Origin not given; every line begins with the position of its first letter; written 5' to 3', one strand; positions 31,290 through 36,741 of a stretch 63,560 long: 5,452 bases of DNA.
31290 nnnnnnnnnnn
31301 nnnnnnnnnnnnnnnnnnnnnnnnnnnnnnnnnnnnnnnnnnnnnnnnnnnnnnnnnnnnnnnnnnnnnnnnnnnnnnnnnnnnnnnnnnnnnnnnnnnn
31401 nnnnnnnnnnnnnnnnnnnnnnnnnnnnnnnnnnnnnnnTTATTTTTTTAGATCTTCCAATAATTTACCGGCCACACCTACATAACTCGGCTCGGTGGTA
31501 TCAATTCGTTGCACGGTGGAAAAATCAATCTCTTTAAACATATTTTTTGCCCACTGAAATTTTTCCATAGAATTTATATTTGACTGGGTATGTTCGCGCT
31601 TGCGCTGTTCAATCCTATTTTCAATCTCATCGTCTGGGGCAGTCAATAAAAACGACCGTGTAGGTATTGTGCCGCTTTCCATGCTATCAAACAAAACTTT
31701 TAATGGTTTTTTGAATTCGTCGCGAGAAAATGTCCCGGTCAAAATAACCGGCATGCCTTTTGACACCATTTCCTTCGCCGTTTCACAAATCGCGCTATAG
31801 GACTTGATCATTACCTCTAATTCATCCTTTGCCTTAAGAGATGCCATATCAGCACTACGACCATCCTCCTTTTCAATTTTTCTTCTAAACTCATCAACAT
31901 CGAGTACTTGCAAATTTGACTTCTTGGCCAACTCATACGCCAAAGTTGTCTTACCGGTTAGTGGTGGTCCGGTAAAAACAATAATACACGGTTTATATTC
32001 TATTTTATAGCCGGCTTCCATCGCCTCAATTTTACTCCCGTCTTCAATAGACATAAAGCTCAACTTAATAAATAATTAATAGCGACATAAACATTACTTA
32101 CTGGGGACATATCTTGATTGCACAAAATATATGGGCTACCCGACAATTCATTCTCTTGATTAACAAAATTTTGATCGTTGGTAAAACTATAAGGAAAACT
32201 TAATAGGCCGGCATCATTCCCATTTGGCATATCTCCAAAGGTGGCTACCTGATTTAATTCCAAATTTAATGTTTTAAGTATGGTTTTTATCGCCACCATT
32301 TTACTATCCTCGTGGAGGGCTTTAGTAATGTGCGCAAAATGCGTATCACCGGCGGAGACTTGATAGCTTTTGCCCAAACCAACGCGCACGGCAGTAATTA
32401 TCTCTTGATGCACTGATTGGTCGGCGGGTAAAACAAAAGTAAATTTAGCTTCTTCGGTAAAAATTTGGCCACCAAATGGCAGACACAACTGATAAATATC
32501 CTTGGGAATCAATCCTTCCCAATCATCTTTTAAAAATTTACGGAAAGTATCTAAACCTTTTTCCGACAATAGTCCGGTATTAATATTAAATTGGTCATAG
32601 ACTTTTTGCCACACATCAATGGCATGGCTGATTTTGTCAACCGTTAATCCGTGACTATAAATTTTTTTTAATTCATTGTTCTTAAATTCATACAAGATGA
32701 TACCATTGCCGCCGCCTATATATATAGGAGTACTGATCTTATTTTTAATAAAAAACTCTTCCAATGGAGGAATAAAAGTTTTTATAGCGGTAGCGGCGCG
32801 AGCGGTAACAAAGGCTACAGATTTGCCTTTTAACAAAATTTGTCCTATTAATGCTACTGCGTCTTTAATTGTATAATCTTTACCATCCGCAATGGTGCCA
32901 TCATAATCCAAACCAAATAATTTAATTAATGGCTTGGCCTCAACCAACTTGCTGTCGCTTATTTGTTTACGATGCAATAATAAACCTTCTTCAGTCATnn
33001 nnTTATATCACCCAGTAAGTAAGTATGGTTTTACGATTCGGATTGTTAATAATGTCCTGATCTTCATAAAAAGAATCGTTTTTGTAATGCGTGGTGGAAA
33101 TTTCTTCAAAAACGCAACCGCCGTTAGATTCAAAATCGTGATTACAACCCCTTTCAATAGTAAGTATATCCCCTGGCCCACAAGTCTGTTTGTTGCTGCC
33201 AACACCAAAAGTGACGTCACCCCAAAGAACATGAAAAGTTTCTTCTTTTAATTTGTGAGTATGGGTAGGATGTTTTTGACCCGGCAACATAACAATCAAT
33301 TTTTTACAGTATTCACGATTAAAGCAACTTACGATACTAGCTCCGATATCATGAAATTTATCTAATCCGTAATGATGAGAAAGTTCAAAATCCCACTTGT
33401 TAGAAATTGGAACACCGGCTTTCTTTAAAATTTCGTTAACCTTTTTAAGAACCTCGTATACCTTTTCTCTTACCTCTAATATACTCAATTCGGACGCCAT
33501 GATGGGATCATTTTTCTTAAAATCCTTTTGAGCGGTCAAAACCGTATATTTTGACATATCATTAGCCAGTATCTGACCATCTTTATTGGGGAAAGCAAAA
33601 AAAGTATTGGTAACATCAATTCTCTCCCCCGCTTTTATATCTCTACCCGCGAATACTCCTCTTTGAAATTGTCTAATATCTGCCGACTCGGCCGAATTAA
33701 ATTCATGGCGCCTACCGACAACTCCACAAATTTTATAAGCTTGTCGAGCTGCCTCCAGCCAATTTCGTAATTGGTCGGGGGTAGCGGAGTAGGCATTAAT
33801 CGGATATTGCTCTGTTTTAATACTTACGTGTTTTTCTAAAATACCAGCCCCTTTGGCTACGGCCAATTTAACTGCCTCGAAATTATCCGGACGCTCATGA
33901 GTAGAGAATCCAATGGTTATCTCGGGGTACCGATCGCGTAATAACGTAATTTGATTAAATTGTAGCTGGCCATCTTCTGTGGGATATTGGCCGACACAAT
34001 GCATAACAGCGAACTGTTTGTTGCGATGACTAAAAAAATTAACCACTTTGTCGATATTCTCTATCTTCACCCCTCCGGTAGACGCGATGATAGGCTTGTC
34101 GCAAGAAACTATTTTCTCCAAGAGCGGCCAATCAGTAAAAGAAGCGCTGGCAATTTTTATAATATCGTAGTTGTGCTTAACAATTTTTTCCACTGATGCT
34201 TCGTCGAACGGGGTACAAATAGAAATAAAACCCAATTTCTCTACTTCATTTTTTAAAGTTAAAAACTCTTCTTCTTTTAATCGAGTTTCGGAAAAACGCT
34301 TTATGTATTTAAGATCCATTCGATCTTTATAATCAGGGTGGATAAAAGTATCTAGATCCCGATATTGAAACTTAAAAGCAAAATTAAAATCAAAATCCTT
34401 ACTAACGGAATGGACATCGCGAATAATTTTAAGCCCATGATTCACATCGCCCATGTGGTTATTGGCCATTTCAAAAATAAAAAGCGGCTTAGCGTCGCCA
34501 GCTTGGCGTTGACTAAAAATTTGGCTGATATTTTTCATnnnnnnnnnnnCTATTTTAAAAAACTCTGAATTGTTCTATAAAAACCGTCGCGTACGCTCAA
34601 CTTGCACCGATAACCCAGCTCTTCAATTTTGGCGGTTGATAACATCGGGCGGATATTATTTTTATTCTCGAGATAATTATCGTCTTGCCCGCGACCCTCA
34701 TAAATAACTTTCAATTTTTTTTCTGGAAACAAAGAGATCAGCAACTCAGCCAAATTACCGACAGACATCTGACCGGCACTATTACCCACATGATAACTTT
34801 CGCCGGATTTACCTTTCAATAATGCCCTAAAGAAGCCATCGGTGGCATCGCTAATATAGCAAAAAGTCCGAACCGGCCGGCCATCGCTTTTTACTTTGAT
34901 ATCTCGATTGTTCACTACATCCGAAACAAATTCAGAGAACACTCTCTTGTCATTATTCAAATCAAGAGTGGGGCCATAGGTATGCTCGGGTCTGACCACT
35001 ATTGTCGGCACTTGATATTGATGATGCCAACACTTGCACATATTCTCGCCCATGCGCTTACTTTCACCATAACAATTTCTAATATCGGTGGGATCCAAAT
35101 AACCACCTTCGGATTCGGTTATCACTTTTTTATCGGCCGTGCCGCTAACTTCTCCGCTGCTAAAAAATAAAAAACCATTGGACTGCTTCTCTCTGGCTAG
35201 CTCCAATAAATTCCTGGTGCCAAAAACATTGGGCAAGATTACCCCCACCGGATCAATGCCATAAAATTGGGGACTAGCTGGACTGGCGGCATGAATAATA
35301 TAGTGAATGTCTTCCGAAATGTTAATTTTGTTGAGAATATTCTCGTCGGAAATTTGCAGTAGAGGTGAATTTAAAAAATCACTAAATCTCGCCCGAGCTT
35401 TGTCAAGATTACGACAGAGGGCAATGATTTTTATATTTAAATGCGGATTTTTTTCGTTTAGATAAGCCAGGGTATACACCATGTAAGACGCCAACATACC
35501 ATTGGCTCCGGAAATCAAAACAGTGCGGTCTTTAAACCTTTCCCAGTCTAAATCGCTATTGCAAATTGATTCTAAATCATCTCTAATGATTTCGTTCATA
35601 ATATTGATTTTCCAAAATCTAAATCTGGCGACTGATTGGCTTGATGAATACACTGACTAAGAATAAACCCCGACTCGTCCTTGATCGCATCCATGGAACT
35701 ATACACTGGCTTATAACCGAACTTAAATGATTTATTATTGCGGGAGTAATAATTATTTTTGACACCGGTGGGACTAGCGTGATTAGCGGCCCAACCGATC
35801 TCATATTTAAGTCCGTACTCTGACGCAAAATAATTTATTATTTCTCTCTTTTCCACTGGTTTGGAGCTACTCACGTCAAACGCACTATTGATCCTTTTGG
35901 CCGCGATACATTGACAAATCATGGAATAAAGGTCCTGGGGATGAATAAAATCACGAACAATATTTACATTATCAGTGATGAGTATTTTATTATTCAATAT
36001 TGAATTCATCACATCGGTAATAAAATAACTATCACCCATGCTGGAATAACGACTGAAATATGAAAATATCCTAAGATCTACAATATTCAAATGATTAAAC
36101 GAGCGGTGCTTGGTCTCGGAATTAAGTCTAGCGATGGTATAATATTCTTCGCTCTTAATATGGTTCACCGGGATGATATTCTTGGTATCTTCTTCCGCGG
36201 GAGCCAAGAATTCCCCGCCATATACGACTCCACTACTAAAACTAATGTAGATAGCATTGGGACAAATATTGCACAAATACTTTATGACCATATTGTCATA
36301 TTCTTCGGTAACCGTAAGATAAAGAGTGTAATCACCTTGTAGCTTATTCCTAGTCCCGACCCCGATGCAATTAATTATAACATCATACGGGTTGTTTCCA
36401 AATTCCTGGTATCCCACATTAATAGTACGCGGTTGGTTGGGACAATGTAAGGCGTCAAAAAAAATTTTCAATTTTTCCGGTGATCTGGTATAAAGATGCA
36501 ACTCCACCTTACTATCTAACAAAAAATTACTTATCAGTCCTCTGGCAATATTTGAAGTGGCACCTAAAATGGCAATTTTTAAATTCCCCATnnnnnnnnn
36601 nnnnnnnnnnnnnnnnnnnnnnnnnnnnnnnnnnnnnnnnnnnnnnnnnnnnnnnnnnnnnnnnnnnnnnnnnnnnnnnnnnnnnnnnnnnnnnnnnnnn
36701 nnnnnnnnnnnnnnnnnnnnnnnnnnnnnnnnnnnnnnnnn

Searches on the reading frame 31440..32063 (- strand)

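Call 15: search_protein_families(library=pfam, proteins=[window:31440-32063:-], max_evalue=0.001)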
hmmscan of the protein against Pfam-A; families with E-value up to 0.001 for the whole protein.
window:31440-32063:- (207 aa): 5 families
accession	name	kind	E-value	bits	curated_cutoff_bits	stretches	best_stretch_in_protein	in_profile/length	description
PF13671.12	AAA_33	-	8.5e-13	49.3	27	1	28-167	2-131/143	AAA domain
PF13238.12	AAA_18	-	6.6e-09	36.7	29.4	1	28-167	1-125/128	AAA domain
PF13207.12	AAA_17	-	1.1e-07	32.7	27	1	31-166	1-135/136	AAA domain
PF13521.12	AAA_28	-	9.1e-07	29.7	27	1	28-156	2-128/164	AAA domain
PF00004.35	AAA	-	0.00011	23.1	21.2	1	28-60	1-33/131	ATPase family associated with various cellular activities (AAA)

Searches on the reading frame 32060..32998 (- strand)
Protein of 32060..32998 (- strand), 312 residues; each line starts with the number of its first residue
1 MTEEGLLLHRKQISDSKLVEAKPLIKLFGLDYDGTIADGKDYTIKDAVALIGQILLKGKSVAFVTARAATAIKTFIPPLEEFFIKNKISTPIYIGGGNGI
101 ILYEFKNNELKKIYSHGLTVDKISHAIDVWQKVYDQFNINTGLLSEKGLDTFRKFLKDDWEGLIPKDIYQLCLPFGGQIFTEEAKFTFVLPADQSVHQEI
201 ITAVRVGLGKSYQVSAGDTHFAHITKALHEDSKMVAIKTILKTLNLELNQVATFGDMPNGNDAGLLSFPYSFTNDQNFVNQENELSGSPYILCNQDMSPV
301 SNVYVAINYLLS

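Call 15: search_protein_families(library=pfam, proteins=[window:32060-32998:-], max_evalue=0.001)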
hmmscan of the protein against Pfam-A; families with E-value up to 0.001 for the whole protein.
window:32060-32998:- (312 aa): 1 family
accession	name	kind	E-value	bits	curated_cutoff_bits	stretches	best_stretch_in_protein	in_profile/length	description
PF08282.18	Hydrolase_3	-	2.6e-10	40.9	20.9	1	30-259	3-214/255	haloacid dehalogenase-like hydrolase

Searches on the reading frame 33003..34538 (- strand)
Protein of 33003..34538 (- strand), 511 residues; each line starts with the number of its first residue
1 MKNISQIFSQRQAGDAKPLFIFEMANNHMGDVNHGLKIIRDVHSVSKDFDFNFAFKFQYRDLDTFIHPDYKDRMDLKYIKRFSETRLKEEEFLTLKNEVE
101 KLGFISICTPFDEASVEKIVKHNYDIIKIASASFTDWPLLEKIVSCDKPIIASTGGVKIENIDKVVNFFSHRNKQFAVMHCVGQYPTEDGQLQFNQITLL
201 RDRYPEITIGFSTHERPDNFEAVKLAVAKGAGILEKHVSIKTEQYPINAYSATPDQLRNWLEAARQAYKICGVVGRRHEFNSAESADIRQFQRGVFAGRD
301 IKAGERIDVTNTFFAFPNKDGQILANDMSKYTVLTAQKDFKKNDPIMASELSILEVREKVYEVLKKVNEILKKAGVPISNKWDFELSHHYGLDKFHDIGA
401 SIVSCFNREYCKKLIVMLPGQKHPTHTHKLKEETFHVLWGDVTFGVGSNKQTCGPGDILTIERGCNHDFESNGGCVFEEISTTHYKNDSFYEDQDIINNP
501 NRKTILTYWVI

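Call 15: search_protein_families(library=pfam, proteins=[window:33003-34538:-], max_evalue=0.001)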
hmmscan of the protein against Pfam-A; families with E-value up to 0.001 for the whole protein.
window:33003-34538:- (511 aa): 3 families
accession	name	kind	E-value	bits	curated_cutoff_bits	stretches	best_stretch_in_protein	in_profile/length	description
PF03102.20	NeuB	-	4.1e-43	148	22.1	1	55-272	13-237/241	NeuB family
PF07883.17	Cupin_2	-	1.3e-09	38.1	27.2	1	415-473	3-60/70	Cupin domain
PF07385.18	Lyx_isomer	-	0.00087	19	20.8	0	407-433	84-110/222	D-lyxose isomerase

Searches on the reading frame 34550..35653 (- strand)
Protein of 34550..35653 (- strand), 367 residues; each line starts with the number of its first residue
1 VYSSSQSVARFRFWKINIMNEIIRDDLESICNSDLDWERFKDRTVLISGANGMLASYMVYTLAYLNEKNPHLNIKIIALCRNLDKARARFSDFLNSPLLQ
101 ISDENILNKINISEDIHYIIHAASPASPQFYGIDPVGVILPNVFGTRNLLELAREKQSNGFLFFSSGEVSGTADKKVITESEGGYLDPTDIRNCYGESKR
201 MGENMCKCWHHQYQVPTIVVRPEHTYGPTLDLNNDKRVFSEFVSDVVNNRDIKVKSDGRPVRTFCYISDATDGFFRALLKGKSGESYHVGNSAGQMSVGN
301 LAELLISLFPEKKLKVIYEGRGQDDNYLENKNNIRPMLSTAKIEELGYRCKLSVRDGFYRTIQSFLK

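Call 15: search_protein_families(library=pfam, proteins=[window:34550-35653:-], max_evalue=0.001)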
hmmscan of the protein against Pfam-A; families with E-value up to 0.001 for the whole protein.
window:34550-35653:- (367 aa): 5 families
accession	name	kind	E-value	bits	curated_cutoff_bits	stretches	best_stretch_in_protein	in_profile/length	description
PF01370.27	Epimerase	-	1.3e-35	123.4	20.9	1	45-290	1-240/240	NAD dependent epimerase/dehydratase family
PF16363.11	GDP_Man_Dehyd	-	1.2e-19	71.4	27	1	46-355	1-326/332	GDP-mannose 4,6 dehydratase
PF07993.18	NAD_binding_4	-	6.2e-13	48.9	20.1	1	111-227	84-209/258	Male sterility protein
PF01073.25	3Beta_HSD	-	9.7e-09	35.1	22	1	47-250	2-200/280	3-beta hydroxysteroid dehydrogenase/isomerase family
PF02719.21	Polysacc_synt_2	-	2.3e-07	30.7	20.2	1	45-311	1-249/293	Polysaccharide biosynthesis protein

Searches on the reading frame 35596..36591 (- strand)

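Call 14: search_protein_families(library=pfam, proteins=[window:35596-36591:-], max_evalue=0.01)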
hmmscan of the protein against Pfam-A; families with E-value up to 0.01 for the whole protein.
window:35596-36591:- (331 aa): 1 family
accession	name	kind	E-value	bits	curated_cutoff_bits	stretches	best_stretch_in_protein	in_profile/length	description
PF01370.27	Epimerase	-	3e-08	33.8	20.9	1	64-231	60-227/240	NAD dependent epimerase/dehydratase family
